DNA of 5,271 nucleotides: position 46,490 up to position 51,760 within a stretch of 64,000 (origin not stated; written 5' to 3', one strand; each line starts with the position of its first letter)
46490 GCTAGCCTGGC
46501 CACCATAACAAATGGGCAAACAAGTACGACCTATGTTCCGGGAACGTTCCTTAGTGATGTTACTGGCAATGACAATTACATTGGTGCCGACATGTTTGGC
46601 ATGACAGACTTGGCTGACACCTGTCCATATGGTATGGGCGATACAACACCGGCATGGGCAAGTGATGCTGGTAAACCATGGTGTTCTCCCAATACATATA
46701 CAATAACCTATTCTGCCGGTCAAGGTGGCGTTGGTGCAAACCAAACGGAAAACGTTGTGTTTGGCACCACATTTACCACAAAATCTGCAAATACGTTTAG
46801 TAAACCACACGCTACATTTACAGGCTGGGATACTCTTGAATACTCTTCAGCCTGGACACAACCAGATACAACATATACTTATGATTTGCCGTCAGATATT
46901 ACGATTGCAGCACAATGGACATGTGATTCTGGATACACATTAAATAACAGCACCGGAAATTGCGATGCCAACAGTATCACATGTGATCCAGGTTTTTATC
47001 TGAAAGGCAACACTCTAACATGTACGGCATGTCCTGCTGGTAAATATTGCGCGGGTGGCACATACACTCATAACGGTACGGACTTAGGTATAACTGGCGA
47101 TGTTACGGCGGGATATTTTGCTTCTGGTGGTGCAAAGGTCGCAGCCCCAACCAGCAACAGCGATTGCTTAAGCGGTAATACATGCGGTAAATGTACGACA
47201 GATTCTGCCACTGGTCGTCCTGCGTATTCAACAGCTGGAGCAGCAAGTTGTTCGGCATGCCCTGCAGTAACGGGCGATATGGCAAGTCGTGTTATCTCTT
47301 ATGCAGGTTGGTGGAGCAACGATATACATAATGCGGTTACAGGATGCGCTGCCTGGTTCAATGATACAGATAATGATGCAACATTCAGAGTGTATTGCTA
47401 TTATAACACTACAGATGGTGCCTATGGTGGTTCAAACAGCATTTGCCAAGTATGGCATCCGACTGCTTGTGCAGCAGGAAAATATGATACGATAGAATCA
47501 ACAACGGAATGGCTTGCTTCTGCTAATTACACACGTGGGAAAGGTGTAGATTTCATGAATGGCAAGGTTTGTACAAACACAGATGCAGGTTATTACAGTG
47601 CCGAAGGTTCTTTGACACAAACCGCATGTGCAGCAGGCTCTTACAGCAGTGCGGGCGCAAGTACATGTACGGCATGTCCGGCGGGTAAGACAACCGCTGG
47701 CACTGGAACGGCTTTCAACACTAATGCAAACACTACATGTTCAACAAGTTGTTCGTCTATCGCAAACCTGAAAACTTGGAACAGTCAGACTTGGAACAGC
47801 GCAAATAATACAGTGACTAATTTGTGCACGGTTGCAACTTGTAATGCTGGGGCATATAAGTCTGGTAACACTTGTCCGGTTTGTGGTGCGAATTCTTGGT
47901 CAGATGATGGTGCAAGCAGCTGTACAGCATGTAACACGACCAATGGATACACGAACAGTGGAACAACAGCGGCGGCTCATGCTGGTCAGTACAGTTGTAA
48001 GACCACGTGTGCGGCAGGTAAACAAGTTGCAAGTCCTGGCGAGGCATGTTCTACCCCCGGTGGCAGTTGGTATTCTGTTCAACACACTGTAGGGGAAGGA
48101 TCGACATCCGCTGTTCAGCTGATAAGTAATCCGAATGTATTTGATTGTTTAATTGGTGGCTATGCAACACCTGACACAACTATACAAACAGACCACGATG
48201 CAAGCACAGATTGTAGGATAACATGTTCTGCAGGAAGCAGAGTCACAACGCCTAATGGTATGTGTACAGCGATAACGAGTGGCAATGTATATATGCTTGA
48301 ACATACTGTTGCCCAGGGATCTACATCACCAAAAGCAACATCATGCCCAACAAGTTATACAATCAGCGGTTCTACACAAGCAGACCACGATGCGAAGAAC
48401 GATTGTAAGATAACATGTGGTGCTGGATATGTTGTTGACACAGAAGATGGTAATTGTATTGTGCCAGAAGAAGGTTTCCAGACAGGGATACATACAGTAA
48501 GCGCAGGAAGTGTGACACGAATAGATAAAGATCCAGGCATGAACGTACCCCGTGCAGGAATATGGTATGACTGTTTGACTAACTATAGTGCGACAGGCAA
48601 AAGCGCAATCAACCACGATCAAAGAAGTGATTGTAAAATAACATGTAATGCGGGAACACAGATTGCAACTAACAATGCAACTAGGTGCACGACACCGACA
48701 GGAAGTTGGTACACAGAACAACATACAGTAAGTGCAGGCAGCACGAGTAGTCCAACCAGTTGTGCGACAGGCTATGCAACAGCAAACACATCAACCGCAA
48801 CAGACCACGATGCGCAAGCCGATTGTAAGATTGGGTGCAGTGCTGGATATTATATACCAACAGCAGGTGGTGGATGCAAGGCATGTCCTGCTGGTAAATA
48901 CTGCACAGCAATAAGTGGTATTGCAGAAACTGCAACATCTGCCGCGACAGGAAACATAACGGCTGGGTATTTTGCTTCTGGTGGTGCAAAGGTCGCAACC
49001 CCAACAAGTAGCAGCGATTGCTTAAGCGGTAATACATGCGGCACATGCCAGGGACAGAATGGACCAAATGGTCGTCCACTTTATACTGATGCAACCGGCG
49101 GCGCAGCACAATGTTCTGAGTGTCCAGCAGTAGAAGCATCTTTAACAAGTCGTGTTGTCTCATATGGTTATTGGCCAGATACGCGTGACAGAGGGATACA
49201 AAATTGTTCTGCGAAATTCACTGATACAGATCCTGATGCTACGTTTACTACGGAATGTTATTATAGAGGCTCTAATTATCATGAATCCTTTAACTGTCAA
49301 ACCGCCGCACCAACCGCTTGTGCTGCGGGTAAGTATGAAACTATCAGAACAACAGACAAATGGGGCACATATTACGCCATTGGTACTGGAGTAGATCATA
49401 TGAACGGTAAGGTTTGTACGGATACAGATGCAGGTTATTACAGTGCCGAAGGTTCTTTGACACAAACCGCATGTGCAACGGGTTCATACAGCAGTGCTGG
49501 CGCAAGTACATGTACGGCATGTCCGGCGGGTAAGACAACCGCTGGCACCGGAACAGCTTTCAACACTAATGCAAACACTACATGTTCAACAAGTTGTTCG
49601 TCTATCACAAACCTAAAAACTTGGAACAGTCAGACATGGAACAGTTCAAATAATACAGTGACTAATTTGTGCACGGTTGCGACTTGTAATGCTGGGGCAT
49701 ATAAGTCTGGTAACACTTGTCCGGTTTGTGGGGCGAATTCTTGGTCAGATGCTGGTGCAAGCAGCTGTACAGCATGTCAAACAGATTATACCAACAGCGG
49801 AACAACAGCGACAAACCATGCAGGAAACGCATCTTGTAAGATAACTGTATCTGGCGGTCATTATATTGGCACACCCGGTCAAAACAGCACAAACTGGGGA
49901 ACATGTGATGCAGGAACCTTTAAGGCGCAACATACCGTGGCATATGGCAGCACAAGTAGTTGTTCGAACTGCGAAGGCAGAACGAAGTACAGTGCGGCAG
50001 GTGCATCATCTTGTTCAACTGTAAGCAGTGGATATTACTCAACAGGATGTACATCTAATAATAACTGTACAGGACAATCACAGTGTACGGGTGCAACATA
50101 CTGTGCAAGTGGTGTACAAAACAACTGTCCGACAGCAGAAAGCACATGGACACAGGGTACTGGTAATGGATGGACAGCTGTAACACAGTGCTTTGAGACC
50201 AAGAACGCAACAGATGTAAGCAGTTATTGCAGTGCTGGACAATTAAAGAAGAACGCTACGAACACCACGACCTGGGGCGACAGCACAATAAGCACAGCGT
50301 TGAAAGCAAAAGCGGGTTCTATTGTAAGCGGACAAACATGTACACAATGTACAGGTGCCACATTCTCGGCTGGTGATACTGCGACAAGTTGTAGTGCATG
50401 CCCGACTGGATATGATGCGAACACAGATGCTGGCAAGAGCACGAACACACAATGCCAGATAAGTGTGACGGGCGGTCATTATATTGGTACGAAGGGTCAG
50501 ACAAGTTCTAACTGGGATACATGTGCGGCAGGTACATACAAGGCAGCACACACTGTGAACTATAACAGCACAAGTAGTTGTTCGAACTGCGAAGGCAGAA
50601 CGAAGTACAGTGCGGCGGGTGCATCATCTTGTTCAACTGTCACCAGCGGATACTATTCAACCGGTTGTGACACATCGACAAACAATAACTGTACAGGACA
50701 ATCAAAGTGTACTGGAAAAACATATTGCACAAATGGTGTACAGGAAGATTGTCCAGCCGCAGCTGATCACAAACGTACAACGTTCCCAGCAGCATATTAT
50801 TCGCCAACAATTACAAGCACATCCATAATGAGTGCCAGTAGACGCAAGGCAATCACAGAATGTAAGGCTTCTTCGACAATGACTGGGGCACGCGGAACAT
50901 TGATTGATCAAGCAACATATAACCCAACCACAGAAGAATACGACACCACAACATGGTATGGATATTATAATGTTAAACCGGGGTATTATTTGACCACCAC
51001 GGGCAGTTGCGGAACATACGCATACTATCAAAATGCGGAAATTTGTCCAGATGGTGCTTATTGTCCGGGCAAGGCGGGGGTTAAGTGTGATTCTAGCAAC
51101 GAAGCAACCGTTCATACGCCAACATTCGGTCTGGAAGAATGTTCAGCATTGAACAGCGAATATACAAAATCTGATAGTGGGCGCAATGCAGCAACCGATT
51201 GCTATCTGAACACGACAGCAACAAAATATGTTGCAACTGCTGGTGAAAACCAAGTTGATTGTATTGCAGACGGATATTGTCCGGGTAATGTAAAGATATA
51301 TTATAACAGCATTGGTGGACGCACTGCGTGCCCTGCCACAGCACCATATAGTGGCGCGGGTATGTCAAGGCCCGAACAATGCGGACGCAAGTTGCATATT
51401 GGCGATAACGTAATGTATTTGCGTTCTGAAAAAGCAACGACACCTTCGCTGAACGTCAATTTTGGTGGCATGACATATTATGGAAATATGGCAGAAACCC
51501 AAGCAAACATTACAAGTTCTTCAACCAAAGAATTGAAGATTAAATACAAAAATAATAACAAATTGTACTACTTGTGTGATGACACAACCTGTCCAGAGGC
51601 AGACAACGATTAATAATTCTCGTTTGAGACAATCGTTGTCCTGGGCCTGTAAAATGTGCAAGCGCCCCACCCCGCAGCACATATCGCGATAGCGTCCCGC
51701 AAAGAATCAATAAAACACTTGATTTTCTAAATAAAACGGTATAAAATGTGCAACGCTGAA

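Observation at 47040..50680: Long near-identical intragenic DNA repeats inside the giant gene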

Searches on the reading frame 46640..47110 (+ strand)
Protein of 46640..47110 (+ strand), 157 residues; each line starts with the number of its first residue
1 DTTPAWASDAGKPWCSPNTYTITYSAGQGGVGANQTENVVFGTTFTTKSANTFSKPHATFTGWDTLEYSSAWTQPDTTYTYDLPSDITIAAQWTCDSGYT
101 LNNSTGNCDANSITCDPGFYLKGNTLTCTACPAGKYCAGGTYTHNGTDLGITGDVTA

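Call 24: search_protein_families(library=pfam, proteins=[window:46640-47110:+], max_evalue=1)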
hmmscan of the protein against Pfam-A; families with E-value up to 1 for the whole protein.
window:46640-47110:+ (157 aa): 5 families
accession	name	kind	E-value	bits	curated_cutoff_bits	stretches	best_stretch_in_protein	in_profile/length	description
PF00084.26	Sushi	-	0.0024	18.7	20.7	1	112-129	26-44/56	Sushi repeat (SCR repeat)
PF23091.2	TNFR_ELAPOR1_6th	-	0.0042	17.4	33.2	1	115-139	2-25/41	ELAPOR1-like, TNF receptor-like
PF24634.1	DUF7631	-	0.024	15.6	27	1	125-143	3-21/50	Domain of unknown function (DUF7631)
PF12662.13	cEGF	-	0.15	12.4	26.6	1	114-129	5-20/24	Complement Clr-like EGF-like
PF13948.11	DUF4215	-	0.46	11.3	27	0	94-108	3-17/47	Domain of unknown function (DUF4215)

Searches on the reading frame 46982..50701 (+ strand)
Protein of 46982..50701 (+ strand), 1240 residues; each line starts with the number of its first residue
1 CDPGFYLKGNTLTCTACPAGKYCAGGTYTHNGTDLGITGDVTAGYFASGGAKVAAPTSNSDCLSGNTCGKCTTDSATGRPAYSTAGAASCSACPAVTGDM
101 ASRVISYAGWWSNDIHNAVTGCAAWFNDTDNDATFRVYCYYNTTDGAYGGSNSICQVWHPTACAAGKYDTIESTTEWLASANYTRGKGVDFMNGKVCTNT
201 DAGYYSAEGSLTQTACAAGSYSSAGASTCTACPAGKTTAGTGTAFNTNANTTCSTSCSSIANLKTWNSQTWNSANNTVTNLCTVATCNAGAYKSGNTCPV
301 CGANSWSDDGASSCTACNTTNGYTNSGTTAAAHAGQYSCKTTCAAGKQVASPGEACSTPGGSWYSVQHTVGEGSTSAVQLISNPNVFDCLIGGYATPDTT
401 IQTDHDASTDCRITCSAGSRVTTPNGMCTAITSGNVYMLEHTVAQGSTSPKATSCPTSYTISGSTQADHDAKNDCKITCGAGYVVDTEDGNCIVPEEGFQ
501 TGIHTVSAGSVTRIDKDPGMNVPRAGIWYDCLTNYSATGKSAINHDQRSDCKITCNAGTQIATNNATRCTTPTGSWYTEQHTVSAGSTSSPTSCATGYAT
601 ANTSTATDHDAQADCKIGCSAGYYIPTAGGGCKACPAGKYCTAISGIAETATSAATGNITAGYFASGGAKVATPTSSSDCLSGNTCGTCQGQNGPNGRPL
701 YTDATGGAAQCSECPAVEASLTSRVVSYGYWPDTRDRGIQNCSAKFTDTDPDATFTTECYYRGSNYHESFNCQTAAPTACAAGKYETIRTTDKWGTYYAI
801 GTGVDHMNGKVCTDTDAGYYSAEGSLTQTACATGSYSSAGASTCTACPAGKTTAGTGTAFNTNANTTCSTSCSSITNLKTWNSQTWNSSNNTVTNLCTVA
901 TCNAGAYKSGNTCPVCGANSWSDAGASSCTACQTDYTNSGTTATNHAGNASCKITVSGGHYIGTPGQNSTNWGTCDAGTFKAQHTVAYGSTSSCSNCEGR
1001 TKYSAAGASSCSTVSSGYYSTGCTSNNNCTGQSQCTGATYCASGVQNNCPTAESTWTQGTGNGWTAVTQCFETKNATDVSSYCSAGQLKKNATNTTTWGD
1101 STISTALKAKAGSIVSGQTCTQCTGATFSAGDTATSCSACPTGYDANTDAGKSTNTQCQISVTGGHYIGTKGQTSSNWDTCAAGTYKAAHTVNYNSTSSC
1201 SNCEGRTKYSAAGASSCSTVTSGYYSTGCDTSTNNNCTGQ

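Call 40: search_solved_structures(query=window:46982-50701:+, max_evalue=1)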
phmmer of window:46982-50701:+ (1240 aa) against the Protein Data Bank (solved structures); distinct sequences matched with E-value up to 1: 0.
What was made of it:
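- On Ephrin-receptor-like / furin-like Cys-rich repeats (Pfam PF07699): No match to PDB sequences (call 40).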

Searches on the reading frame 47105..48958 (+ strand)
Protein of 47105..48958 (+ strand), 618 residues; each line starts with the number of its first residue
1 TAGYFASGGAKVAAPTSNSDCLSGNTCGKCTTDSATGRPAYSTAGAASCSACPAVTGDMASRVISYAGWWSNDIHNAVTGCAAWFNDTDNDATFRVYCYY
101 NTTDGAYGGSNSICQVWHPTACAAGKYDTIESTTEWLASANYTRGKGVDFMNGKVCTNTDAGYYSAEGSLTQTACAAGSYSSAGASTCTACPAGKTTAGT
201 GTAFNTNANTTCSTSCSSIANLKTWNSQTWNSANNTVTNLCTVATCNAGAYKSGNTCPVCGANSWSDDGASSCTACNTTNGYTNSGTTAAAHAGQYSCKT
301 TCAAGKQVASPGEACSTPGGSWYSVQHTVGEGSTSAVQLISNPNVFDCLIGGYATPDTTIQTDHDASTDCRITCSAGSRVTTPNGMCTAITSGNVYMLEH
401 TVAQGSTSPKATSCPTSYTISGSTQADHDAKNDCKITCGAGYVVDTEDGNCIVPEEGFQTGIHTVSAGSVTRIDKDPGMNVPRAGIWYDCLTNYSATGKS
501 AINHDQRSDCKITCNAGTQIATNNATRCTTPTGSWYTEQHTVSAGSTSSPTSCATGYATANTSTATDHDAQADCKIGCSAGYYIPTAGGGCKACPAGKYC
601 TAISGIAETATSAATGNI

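Call 24: search_protein_families(library=pfam, proteins=[window:47105-48958:+], max_evalue=1)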
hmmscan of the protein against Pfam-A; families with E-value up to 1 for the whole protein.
window:47105-48958:+ (618 aa): 1 family
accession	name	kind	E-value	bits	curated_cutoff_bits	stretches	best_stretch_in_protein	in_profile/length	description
PF07699.19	Ephrin_rec_like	-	0.00031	20.9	23.1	2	162-202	1-42/48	Tyrosine-protein kinase ephrin type A/B receptor-like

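Call 28: find_related_loci(query=window:47105-48958:+, collection=metagenome_contigs, flank=10000)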
Query window:47105-48958:+ (618 aa) in metagenome_contigs; peptide patterns used: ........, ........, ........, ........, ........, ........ (x = any residue, [..] = any of these).
32 stretches matched a pattern; 4 encode a relative of the query (tblastn E <= 1e-3); 4 distinct loci.
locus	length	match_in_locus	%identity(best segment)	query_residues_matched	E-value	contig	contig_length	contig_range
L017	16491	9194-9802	59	1-201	2e-63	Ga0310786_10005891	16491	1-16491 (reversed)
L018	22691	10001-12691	39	41-599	4e-58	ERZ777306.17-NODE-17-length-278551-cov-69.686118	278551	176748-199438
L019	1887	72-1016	52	150-587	2e-59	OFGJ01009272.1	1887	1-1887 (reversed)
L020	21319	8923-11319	36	174-587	9e-40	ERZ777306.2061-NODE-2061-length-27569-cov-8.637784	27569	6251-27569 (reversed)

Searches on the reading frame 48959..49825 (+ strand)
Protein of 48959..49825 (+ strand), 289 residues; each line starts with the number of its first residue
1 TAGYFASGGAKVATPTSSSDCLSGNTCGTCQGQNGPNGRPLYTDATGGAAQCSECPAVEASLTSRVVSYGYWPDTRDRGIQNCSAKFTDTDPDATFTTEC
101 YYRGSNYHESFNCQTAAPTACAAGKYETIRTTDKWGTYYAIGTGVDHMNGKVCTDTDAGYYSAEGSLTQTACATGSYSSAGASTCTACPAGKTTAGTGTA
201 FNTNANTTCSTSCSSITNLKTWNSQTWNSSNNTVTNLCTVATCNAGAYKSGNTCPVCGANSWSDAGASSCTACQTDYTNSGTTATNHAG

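Call 24: search_protein_families(library=pfam, proteins=[window:48959-49825:+], max_evalue=1)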
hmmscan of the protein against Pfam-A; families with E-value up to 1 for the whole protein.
window:48959-49825:+ (289 aa): 2 families
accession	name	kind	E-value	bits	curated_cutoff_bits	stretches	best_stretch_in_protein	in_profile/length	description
PF07699.19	Ephrin_rec_like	-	0.00073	19.7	23.1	1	159-199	1-42/48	Tyrosine-protein kinase ephrin type A/B receptor-like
PF23091.2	TNFR_ELAPOR1_6th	-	0.0055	17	33.2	2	243-274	2-33/41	ELAPOR1-like, TNF receptor-like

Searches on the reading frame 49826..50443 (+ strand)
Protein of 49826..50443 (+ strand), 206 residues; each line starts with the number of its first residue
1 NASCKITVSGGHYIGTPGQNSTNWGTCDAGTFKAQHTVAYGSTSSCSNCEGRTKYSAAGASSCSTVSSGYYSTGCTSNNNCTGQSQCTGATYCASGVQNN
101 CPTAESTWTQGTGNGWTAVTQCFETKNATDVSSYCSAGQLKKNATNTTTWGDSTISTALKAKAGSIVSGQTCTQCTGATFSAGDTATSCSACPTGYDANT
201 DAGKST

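Call 24: search_protein_families(library=pfam, proteins=[window:49826-50443:+], max_evalue=1)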
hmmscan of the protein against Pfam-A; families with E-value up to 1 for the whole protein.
window:49826-50443:+ (206 aa): 1 family
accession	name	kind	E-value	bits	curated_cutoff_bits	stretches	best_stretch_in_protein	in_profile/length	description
PF07699.19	Ephrin_rec_like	-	0.018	15.2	23.1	1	170-196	9-35/48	Tyrosine-protein kinase ephrin type A/B receptor-like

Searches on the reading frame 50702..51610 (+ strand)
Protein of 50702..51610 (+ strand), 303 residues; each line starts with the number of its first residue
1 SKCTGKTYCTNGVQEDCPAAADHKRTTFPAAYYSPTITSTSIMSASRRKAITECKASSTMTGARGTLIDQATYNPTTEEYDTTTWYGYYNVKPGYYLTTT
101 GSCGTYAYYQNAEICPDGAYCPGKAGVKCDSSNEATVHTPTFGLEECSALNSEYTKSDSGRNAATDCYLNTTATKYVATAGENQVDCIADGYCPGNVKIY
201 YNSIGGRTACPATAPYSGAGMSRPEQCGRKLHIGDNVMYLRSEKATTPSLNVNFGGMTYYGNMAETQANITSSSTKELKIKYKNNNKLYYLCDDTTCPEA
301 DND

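Call 18: find_related_loci(query=window:50702-51610:+, collection=genome_contigs, flank=10000)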
Query window:50702-51610:+ (303 aa) in genome_contigs; peptide patterns used: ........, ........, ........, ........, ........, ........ (x = any residue, [..] = any of these).
145 stretches matched a pattern; 1 encode a relative of the query (tblastn E <= 1e-3); 1 distinct loci.
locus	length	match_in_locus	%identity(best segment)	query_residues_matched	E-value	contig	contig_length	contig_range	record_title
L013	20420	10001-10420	41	157-295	2e-15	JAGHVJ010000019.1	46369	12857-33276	MAG: Candidatus Enterousia onthequi isolate E5_MB2_19 c_000001251395, whole genome shotgun sequence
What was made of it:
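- Tried and rejected: Enterousia onthequi (call 18), so no between-species orthologue with the same architecture was obtained.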

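Call 19: find_homologous_proteins(query=window:50702-51610:+)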
Query window:50702-51610:+ (303 aa): 14 proteins with E <= 0.001 among 356 candidates.
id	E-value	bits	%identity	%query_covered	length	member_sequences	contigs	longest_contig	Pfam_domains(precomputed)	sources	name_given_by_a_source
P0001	1.0e-72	263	44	99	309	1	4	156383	-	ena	-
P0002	9.3e-70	253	43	99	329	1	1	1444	-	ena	-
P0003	2.0e-59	220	47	55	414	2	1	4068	-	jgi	jgi:hypothetical protein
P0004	2.7e-44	170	55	50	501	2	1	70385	-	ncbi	-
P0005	5.1e-40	156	56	50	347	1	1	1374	-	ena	-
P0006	1.3e-38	151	36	92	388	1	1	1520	PF23091.3,PF07699.20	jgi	-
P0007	2.6e-33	134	38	70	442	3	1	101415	-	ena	-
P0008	4.0e-33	133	50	49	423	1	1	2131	PF26010.1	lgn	-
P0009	5.2e-32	129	38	69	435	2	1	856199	-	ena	-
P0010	8.0e-32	129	38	75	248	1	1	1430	-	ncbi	-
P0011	1.6e-28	118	36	83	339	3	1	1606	-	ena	-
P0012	2.2e-22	98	35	48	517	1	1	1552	-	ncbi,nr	ncbi:MAG: hypothetical protein II208_04730, partial [Alphaproteobacteria bacterium]|nr:hypothetical 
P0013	7.5e-20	90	40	38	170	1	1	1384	-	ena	-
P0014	1.1e-11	63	46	31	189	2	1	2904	-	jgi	-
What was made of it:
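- The C-terminal domain also occurs on 170-517 aa proteins (call 19).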

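Call 24: search_protein_families(library=pfam, proteins=[window:50702-51610:+], max_evalue=1)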
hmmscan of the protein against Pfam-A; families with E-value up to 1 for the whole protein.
window:50702-51610:+ (303 aa): 0 families

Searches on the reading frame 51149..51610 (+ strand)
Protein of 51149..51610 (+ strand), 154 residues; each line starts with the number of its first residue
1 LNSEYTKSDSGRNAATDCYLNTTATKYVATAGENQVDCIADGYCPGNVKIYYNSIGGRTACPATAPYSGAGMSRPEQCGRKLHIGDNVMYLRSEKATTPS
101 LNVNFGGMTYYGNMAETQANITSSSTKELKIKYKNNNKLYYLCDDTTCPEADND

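Call 66: predict_structure(alignment_id=A1)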
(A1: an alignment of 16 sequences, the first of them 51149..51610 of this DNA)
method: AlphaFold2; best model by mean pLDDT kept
length: 154 residues; sequences in the alignment: 16
mean_pLDDT: 59.6   pTM: 0.51
mean pLDDT of the five models: 59.6, 59.3, 58.2, 55.5, 50.8
residues with pLDDT >= 90: 13; 70-90: 53; 50-70: 15; < 50: 73
segments of 3 or more residues with pLDDT < 50: 1-25, 29-32, 38-78, 152-154
pLDDT, mean of each block of 10 residues (from residue 1): 33 36 46 47 38 39 35 45 80 80 83 89 85 88 77 43
secondary structure, 60 per line:
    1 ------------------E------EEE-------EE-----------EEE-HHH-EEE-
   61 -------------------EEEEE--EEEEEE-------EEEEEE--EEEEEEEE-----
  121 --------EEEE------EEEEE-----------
elements in order: E26-28 E49-51 E57-59 E80-84 E87-92 E100-105 E108-115 E129-132 E139-143
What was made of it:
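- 51386..51598 (+): Conserved C-terminal domain of about 70 aa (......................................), shared with many short proteins of the lineage. The AF2 model has pLDDT 80-89 and is a small all-beta domain (six strands; call 66).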

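Call 68: fold_search(model_id=the predicted structure, library=pdb)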
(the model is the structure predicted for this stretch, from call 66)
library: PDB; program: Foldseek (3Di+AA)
matches with E <= 10: 98; with E <= 0.001: 0
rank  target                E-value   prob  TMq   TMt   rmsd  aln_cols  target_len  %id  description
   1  8y88_C                4.5e-01  0.30  0.17  0.03  10.7        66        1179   21  Structure of HCoV-HKU1C spike in the functionally anchored-2up conformation with 2TMPRSS2 (released 2024-07-17)
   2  8y8a_A                4.7e-01  0.35  0.19  0.03   9.2        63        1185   21  Structure of HCoV-HKU1C spike in the functionally anchored-3up conformation with 3TMPRSS2 (released 2024-07-17)
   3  3lvz_A                6.8e-01  0.06  0.11  0.07  10.9        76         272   18  New refinement of the crystal structure of BJP-1, a subclass B3 metallo-beta-lactamase of Bradyrhizobium japonicum (released 2011-01-12)
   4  2gmn_A                9.0e-01  0.05  0.11  0.07  10.9        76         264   18  Crystal structure of BJP-1, a subclass B3 metallo-beta-lactamase of Bradyrhizobium japonicum (released 2007-04-24)
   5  8y89_A                1.4e+00  0.18  0.18  0.03   8.8        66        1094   20  Structure of HCoV-HKU1C spike in the functionally anchored-3up conformation with 2TMPRSS2 (released 2024-07-17)
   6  3lvz_B                1.4e+00  0.04  0.11  0.07  10.9        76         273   18  New refinement of the crystal structure of BJP-1, a subclass B3 metallo-beta-lactamase of Bradyrhizobium japonicum (released 2011-01-12)
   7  8y88_B                1.7e+00  0.15  0.19  0.03   9.5        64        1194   20  Structure of HCoV-HKU1C spike in the functionally anchored-2up conformation with 2TMPRSS2 (released 2024-07-17)
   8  5wcm_A                2.2e+00  0.03  0.11  0.08  10.9        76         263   18  Crystal structure of the complex between class B3 beta-lactamase BJP-1 and 4-nitrobenzene-sulfonamide - new refinement (released 2017-07-19)
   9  8fu9_B                2.3e+00  0.11  0.18  0.04   7.5        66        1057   17  Structure of Covid Spike variant deltaN25 with one erect RBD (released 2023-04-05)
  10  7sb3_A                2.5e+00  0.13  0.17  0.03   9.9        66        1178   17  Structure of OC43 spike in complex with polyclonal Fab1 (Donor 269) (released 2022-05-04)
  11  8y19_A                2.8e+00  0.12  0.18  0.03   9.9        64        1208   22  Closed conformation of HKU1-B S protein after incubation of the receptor (released 2024-05-01)
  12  8y87_B                2.9e+00  0.12  0.19  0.03   9.2        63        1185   21  Structure of HCoV-HKU1C spike in the functionally anchored-1up conformation with 1TMPRSS2 (released 2024-07-17)
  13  8opn_C                2.9e+00  0.11  0.18  0.03   8.7        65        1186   22  Human Coronavirus HKU1 spike glycoprotein in complex with an alpha2,8-linked 9-O-acetylated disialoside (1-up state) (released 2023-08-02)
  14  7rbv_A                2.9e+00  0.10  0.18  0.03   9.2        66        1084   14  SARS-CoV-2 Spike in complex with PVI.V6-14 Fab (released 2022-05-04)
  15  8h16_A                3.1e+00  0.12  0.18  0.05   7.5        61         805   13  Structure of SARS-CoV-1 Spike Protein (S/native) at pH 5.5, Open Conformation (released 2022-11-09)
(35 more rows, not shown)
